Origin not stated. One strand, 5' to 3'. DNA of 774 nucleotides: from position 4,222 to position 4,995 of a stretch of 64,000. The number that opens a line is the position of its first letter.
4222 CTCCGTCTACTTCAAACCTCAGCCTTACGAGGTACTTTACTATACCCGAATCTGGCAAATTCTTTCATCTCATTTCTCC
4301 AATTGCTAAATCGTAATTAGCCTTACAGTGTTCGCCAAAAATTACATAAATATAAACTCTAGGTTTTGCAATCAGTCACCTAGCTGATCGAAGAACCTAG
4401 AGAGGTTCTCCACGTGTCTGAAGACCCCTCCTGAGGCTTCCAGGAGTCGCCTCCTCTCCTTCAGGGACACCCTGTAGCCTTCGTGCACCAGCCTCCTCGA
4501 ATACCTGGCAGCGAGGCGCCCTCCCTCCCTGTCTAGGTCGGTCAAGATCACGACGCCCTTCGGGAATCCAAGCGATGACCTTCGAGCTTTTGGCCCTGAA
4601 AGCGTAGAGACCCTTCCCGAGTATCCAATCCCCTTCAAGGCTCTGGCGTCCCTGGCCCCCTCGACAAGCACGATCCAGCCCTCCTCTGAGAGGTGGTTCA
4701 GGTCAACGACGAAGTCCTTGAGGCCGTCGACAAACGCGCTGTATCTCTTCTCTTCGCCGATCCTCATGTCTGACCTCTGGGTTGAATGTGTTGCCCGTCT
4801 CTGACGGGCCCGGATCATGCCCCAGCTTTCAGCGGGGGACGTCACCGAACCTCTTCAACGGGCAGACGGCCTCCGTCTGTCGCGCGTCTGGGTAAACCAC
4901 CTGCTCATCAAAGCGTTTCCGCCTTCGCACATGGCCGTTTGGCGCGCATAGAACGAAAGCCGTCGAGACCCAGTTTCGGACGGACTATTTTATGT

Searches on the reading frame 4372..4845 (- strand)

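Call 44: search_protein_families(library=pfam, proteins=[window:4372-4845:-], max_evalue=0.001)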
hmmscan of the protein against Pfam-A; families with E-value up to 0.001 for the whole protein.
window:4372-4845:- (157 aa): 2 families
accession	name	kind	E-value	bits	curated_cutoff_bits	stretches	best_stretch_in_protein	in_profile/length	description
PF01751.28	Toprim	-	4e-05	24.1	23.1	1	58-128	2-93/96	Toprim domain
PF13662.12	Toprim_4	-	5.1e-05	23.9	25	1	58-127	3-82/85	Toprim domain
